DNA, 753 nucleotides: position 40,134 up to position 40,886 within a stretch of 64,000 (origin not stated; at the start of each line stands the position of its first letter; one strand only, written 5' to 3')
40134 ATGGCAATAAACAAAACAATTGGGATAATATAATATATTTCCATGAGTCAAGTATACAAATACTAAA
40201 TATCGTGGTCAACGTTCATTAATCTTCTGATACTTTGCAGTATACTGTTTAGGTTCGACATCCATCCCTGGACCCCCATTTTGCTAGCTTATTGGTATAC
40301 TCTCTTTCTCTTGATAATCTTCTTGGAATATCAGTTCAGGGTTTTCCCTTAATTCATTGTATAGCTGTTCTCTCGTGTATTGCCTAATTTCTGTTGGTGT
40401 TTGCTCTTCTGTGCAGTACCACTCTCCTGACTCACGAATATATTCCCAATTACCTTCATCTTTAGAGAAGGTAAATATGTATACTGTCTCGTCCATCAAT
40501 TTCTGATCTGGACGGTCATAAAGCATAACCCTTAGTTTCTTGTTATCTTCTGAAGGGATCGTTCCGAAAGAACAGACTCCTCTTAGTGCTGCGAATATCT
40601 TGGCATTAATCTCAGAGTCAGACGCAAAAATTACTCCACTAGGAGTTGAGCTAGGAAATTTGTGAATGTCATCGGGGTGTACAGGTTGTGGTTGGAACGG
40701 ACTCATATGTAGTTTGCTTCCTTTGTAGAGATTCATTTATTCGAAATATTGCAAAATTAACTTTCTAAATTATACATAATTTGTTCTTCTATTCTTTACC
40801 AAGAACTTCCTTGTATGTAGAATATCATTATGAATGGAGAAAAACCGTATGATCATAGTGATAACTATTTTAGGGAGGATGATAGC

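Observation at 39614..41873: tRNA-Lys-flanked mini-insertion (DUF2726-like nuclease-fold gene bracketed by a degenerate tRNA 3'-end repeat) plus two GC-elevated orphan genes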

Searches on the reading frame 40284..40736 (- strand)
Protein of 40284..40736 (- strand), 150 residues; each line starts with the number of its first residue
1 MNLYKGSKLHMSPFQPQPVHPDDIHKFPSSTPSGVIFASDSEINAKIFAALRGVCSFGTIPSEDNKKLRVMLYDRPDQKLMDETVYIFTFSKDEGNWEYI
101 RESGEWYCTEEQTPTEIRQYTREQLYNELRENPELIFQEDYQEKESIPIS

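Call 5: search_protein_families(library=pfam, proteins=[window:40284-40736:-], max_evalue=1)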
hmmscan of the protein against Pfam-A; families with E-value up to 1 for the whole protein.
window:40284-40736:- (150 aa): 1 family
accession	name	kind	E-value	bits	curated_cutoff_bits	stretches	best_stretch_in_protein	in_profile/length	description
PF08882.16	Acetone_carb_G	-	0.024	15.3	21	1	54-111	30-82/113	Acetone carboxylase gamma subunit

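Call 24: search_protein_families(library=padloc, proteins=[window:40284-40736:-], max_evalue=0.01)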
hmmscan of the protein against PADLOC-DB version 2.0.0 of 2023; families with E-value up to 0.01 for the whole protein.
window:40284-40736:- (150 aa): 0 families

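Call 50: find_homologous_proteins(query=window:40284-40736:-)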
Query window:40284-40736:- (150 aa): 1 proteins with E <= 0.001 among 5 candidates.
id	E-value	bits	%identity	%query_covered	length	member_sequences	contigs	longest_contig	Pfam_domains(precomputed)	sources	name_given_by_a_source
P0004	3.4e-90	318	100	93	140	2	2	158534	-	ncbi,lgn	-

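Call 54: find_encoding_contigs(protein=P0004, flank=3000, max_places=4)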
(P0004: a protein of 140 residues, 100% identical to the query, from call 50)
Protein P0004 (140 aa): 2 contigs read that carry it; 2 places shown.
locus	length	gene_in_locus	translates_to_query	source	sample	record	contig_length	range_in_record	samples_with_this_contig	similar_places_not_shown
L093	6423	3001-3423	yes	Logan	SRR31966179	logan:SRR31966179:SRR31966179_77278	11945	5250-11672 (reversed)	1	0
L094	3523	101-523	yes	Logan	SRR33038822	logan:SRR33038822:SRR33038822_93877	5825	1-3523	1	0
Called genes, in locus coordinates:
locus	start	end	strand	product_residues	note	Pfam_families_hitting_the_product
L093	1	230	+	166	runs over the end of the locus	?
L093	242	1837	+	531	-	PF04055:Radical_SAM, PF16199:Radical_SAM_C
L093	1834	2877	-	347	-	-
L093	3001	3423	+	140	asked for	-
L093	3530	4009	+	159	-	PF10881:DUF2726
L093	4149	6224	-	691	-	PF17210:SdrD_B (faint), PF13620:CarboxypepD_reg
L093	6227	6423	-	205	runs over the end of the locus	PF11967:RecO_N, PF02565:RecO_C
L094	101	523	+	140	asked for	-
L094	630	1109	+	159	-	PF10881:DUF2726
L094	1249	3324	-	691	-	PF17210:SdrD_B (faint), PF13620:CarboxypepD_reg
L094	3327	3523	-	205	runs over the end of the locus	PF11967:RecO_N, PF02565:RecO_C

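Call 56: find_homologous_proteins(query=A4)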
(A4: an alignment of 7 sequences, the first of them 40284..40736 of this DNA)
Query A4 (7 sequences) (150 aa, profile of the alignment): 32 proteins with E <= 0.001 among 557 candidates.
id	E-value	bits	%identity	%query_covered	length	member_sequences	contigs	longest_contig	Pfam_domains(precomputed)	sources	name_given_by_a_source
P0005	1.2e-76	273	51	100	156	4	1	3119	-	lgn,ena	-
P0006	1.6e-76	273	51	100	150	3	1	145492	-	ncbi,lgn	-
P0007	1.8e-74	266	46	93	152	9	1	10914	-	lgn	-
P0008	7.9e-74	264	51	95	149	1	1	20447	-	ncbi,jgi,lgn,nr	ncbi:MAG: hypothetical protein RBS01_01660 [Candidatus Dojkabacteria bacterium]|jgi:hypothetical pro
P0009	1.3e-73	264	55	100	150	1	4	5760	-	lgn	-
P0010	3.2e-73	262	53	100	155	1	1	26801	-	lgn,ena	-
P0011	2.7e-71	256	57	100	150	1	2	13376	-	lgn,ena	-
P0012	7.6e-71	255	55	100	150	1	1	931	-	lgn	-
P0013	1.2e-70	254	57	99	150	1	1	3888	-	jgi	-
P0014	1.2e-69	251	52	97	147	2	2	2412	-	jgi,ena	-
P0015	1.4e-69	251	54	93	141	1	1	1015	-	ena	-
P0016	1.5e-69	250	51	97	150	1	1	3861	-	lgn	-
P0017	6.1e-69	248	54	99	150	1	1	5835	-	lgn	-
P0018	1.5e-68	247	56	93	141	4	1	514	-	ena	-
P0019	5.1e-68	245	55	97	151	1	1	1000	-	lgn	-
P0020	5.7e-67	242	53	90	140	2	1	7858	-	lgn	-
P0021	6.9e-67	242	55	100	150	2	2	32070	-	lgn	-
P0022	1.0e-66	241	46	93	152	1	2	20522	-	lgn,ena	-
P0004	3.7e-65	236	100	93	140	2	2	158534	-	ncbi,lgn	-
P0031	6.7e-57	209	52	100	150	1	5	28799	-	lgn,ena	-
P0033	1.5e-50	189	48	100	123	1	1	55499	-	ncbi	-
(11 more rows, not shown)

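Call 60: find_encoding_contigs(protein=P0033, flank=7000, max_places=2)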
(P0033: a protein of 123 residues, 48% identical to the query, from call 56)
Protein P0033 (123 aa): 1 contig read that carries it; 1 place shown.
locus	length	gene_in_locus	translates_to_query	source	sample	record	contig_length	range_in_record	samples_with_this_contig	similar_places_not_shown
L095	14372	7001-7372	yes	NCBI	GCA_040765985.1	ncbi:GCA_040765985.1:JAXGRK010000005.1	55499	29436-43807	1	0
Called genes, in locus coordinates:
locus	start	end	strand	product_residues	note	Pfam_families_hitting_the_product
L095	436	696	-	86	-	-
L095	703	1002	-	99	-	-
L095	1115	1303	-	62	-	PF00579:tRNA-synt_1b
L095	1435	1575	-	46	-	-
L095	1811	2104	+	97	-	PF03167:UDG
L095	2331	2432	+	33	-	-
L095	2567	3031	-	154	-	PF00334:NDK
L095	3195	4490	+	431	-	PF00890:FAD_binding_2 (weak), PF01134:GIDA (faint), PF01266:DAO (weak), PF03486:HI0933_like, PF07992:Pyr_redox_2 (weak), PF12831:FAD_oxidored (weak), PF13450:NAD_binding_8 (weak), PF22780:HI0933_like_1st, +1 more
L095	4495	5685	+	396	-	PF04055:Radical_SAM, PF16199:Radical_SAM_C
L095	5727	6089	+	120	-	-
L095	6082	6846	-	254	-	-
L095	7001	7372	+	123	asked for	-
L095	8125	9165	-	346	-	PF13620:CarboxypepD_reg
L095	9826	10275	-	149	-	PF11967:RecO_N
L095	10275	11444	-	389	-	PF13439:Glyco_transf_4 (faint), PF20706:GT4-conflict, PF00534:Glycos_transf_1, PF13692:Glyco_trans_1_4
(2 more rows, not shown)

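Call 61: find_encoding_contigs(protein=P0021, flank=7000, max_places=2)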
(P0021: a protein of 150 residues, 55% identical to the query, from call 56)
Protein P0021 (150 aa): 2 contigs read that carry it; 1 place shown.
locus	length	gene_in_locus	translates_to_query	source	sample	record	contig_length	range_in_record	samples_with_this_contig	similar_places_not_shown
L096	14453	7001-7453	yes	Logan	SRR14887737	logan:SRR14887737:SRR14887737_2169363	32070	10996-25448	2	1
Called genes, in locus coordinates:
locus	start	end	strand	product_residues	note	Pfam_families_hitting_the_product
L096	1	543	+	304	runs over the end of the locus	-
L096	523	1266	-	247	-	PF00625:Guanylate_kin (weak)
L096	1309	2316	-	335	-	PF00579:tRNA-synt_1b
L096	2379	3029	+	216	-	PF03167:UDG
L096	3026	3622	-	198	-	PF00334:NDK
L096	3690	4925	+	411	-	PF00890:FAD_binding_2 (weak), PF01134:GIDA (faint), PF01266:DAO (weak), PF03486:HI0933_like, PF07992:Pyr_redox_2 (weak), PF12831:FAD_oxidored, PF13738:Pyr_redox_3 (weak), PF22780:HI0933_like_1st, +1 more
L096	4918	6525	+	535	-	PF04055:Radical_SAM, PF16199:Radical_SAM_C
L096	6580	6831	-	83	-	-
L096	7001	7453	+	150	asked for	-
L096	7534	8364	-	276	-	-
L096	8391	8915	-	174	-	-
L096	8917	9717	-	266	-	PF13847:Methyltransf_31 (faint), PF01555:N6_N4_Mtase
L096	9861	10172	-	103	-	PF13031:DUF3892 (weak)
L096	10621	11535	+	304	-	PF23343:REP_ORF2-G2P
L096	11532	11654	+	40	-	-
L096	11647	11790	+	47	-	-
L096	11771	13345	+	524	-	PF00239:Resolvase, PF07508:Recombinase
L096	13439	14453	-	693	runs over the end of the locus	PF02369:Big_1 (faint), PF17210:SdrD_B (faint), PF13620:CarboxypepD_reg, PF13715:CarbopepD_reg_2 (faint), PF13620:CarboxypepD_reg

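Call 62: find_encoding_contigs(protein=P0031, flank=7000, max_places=3)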
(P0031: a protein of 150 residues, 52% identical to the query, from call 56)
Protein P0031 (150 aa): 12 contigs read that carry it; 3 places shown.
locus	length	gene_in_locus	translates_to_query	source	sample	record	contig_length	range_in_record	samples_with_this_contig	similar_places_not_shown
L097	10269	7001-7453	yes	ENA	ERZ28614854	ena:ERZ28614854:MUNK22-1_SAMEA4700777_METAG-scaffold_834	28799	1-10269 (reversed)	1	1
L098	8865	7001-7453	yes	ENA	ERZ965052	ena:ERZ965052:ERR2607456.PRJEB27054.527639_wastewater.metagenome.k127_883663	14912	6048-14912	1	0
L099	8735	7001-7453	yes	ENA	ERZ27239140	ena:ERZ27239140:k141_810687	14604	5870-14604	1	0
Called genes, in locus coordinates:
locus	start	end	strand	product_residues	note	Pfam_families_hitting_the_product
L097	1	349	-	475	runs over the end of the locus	PF00587:tRNA-synt_2b, PF03129:HGTP_anticodon, PF09180:ProRS-C_1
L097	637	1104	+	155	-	PF02870:Methyltransf_1N, PF01035:DNA_binding_1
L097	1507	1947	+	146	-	PF22769:DCD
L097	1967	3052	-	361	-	PF01728:FtsJ, PF13489:Methyltransf_23 (weak)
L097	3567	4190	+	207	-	PF03167:UDG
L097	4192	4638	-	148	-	-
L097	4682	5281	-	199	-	PF00334:NDK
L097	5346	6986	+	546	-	PF04055:Radical_SAM, PF16199:Radical_SAM_C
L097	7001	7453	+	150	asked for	-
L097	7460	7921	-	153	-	PF18931:DUF5680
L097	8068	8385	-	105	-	PF17210:SdrD_B (weak), PF13620:CarboxypepD_reg, PF13715:CarbopepD_reg_2 (weak)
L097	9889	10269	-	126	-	?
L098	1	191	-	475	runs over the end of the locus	PF00587:tRNA-synt_2b, PF03129:HGTP_anticodon, PF09180:ProRS-C_1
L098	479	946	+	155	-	PF02870:Methyltransf_1N, PF01035:DNA_binding_1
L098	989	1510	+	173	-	PF22769:DCD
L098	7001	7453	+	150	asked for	-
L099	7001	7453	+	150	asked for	-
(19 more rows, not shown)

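Call 66: find_related_loci(query=L096:11771-13345:+, collection=viral_contigs, flank=8000)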
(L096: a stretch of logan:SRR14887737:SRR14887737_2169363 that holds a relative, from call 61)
Query L096:11771-13345:+ (524 aa) in viral_contigs; peptide patterns used: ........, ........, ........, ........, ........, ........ (x = any residue, [..] = any of these).
5 stretches matched a pattern, but none encodes a relative of the query by tblastn (E <= 1e-3).

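Call 69: predict_structure(alignment_id=A5)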
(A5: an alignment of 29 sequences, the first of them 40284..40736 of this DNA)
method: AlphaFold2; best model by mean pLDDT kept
length: 150 residues; sequences in the alignment: 29
mean_pLDDT: 90.8   pTM: 0.84
mean pLDDT of the five models: 90.8, 90.3, 89.8, 89.6, 89.3
residues with pLDDT >= 90: 115; 70-90: 26; 50-70: 5; < 50: 4
segments of 3 or more residues with pLDDT < 50: 145-147
pLDDT, mean of each block of 10 residues (from residue 1): 95 92 85 93 96 93 89 94 98 92 91 98 98 94 55
secondary structure, 60 per line:
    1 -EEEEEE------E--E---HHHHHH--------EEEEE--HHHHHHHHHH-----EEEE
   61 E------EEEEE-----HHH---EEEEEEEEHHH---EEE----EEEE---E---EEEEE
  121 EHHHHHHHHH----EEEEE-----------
elements in order: E2-7 H21-26 E35-39 H42-51 E57-61 E68-72 E84-91 E98-100 E105-108 E116-121 H122-130 E135-139

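Call 72: fold_search(model_id=the predicted structure, library=pdb)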
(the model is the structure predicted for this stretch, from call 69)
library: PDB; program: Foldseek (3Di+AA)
matches with E <= 10: 153; with E <= 0.001: 0
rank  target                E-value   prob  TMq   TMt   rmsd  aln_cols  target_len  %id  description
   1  9gco_E                1.7e-01  0.57  0.37  0.41   6.0       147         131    9  Xenorhabdus bovienii Thioredoxin complex with Rhs toxin TreX and immunity protein TriX (released 2024-12-04)
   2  1s5b_A                2.7e-01  0.80  0.44  0.33   6.1       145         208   10  Cholera holotoxin with an A-subunit Y30S mutation Form 3 (released 2004-04-06)
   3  4tlv_D                2.9e-01  0.51  0.38  0.12   7.9       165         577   11  CARDS TOXIN, NICKED (released 2015-04-08)
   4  9gco_B                2.9e-01  0.47  0.37  0.42   6.0       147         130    9  Xenorhabdus bovienii Thioredoxin complex with Rhs toxin TreX and immunity protein TriX (released 2024-12-04)
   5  4tlv_C                3.0e-01  0.63  0.41  0.12   8.1       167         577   11  CARDS TOXIN, NICKED (released 2015-04-08)
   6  8s2n_B                3.6e-01  0.63  0.42  0.48   5.2       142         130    9  Xenorhabdus bovienii Rhs toxin TreTu complex with TrxA and TriTu immunity protein (released 2024-12-04)
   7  4tlv_A                6.0e-01  0.25  0.36  0.12   6.7       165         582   10  CARDS TOXIN, NICKED (released 2015-04-08)
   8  4tlv_F                6.8e-01  0.21  0.34  0.11   8.7       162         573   11  CARDS TOXIN, NICKED (released 2015-04-08)
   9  8s2m_B                8.1e-01  0.21  0.35  0.40   6.1       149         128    9  Xenorhabdus bovienii Rhs C-terminal toxin TreX complex with TriX immunity protein (released 2024-12-04)
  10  4tlv_B                1.0e+00  0.21  0.36  0.11   8.5       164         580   12  CARDS TOXIN, NICKED (released 2015-04-08)
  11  4tlw                  1.3e+00  0.30  0.41  0.13   5.7       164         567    8  CARDS TOXIN, FULL-LENGTH (released 2015-04-08)
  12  2nqo_B                1.6e+00  0.02  0.14  0.13  14.5       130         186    8  Crystal Structure of Helicobacter pylori gamma-Glutamyltranspeptidase (released 2006-11-21)
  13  6gfh_A                1.7e+00  0.04  0.13  0.06   8.6        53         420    8  Inositol 1,3,4,5,6-pentakisphosphate 2-kinase from A. thaliana in complex with neo-IP5 and ATP (released 2018-09-12)
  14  2e0x_D                1.7e+00  0.03  0.15  0.14  14.0       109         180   12  Crystal Structure of Gamma-glutamyltranspeptidase from Escherichia coli (monoclinic form) (released 2006-11-28)
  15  8ud1_1Q               2.0e+00  0.04  0.16  0.18  10.8        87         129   13  High resolution in-situ structure of complex I in respiratory supercomplex (composite) (released 2024-06-19)
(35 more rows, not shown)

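Call 74: search_solved_structures(query=A5, max_evalue=10)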
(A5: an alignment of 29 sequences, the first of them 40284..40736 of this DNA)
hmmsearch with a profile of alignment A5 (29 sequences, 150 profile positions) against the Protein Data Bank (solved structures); distinct sequences matched with E-value up to 10: 4.
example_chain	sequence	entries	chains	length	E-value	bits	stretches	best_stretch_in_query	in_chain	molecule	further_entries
2eqn_A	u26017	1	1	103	0.72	12.7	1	17-63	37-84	Hypothetical protein LOC92345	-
4mfg_A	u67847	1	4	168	1.1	12.1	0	93-112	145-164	Putative acyltransferase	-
6lk8_S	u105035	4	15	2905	1.8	11.4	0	67-98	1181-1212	Nup358 complex, clamps | Nup358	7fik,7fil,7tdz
7vop_V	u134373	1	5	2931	1.9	11.4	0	67-98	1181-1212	Nup358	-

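Call 79: search_protein_families(library=pfam, alignment_id=A5, max_evalue=1)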
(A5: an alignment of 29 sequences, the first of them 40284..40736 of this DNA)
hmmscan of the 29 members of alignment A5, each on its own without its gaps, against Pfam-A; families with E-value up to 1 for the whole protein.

A. member 1, window:40284-40736:- (150 aa): 1 family
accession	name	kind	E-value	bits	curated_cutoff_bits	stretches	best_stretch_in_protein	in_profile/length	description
PF08882.16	Acetone_carb_G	-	0.024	15.3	21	1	54-111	30-82/113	Acetone carboxylase gamma subunit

B. families by the number of members that match (of 29 scanned): 14 families
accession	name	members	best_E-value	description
PF03425.19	CBM_11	2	0.043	Carbohydrate binding domain (family 11)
PF21096.2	RecA_C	2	0.36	RecA C-terminal domain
PF04415.17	DUF515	1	0.00059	Protein of unknown function (DUF515)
PF00508.23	PPV_E2_N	1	0.0079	E2 (early) protein, N terminal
PF04359.20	DUF493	1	0.017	Protein of unknown function (DUF493)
PF08882.16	Acetone_carb_G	1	0.024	Acetone carboxylase gamma subunit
PF08126.16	Propeptide_C25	1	0.036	Propeptide_C25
PF16069.10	DUF4811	1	0.058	Domain of unknown function (DUF4811)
PF21796.3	Cac1_C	1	0.08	Chromatin assembly factor 1 subunit Cac1, C-terminal domain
PF25416.1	GRHL1_C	1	0.086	GRHL1-like, C-terminal domain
PF25410.1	PH_34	1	0.13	PH-like domain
PF18223.6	PilJ_C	1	0.15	Pili PilJ C-terminal domain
PF12002.13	MgsA_C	1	0.2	MgsA AAA+ ATPase C terminal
PF09871.14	DUF2098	1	0.25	Uncharacterized protein conserved in archaea (DUF2098)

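Call 85: find_encoding_contigs(protein=P0010, flank=8000, max_places=2)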
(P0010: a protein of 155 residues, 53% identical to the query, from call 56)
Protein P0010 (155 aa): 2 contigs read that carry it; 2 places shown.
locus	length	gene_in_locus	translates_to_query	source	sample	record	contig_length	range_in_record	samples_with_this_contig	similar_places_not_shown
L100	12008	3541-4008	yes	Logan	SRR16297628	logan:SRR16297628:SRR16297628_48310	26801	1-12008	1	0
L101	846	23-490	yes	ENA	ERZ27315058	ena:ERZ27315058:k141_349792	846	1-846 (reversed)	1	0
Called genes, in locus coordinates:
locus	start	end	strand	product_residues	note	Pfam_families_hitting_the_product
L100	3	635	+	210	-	?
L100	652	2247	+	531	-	PF04055:Radical_SAM, PF16199:Radical_SAM_C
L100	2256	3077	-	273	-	-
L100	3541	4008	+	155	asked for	-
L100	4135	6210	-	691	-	PF02369:Big_1 (faint), PF17210:SdrD_B (faint), PF22904:NOMO1-like_2nd (faint), PF13620:CarboxypepD_reg (weak)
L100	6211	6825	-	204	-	PF11967:RecO_N, PF02565:RecO_C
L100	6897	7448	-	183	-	PF02397:Bac_transf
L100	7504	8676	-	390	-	PF13439:Glyco_transf_4 (weak), PF20706:GT4-conflict, PF00534:Glycos_transf_1, PF13692:Glyco_trans_1_4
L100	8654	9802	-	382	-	PF13439:Glyco_transf_4, PF00534:Glycos_transf_1, PF13692:Glyco_trans_1_4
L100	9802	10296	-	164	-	-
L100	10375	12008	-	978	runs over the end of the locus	PF07517:SecA_DEAD, PF01043:SecA_PP_bind, PF21090:P-loop_SecA, PF07516:SecA_SW, PF02810:SEC-C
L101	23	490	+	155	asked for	-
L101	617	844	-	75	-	?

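Call 86: find_encoding_contigs(protein=P0022, flank=8000, max_places=2)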
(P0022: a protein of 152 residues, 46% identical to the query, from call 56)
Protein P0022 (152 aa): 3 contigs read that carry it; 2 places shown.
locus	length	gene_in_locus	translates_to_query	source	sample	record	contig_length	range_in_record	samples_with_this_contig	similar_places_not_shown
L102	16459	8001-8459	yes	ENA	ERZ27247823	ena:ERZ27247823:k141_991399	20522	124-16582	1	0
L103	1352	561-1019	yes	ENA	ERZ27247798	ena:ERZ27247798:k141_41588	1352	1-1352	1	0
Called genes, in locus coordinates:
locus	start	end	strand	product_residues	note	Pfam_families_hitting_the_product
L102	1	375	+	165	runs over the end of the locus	?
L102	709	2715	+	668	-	-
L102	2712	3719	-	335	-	PF00579:tRNA-synt_1b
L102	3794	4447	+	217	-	PF03167:UDG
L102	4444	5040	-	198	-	PF00334:NDK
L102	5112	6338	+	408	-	PF00890:FAD_binding_2 (faint), PF01134:GIDA (faint), PF01266:DAO (faint), PF03486:HI0933_like, PF07992:Pyr_redox_2 (faint), PF12831:FAD_oxidored (weak), PF13738:Pyr_redox_3 (faint), PF22780:HI0933_like_1st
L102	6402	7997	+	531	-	PF04055:Radical_SAM, PF16199:Radical_SAM_C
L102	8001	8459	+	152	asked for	-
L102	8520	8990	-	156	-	PF18931:DUF5680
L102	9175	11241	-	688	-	PF02369:Big_1 (faint), PF17210:SdrD_B (faint), PF13715:CarbopepD_reg_2 (faint), PF13620:CarboxypepD_reg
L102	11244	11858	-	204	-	PF11967:RecO_N, PF02565:RecO_C (weak)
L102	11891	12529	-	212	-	PF02397:Bac_transf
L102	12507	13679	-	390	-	PF20706:GT4-conflict, PF00534:Glycos_transf_1, PF13692:Glyco_trans_1_4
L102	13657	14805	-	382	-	PF13439:Glyco_transf_4 (weak), PF20706:GT4-conflict (weak), PF00534:Glycos_transf_1, PF13692:Glyco_trans_1_4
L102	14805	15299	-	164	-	-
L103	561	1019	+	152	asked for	-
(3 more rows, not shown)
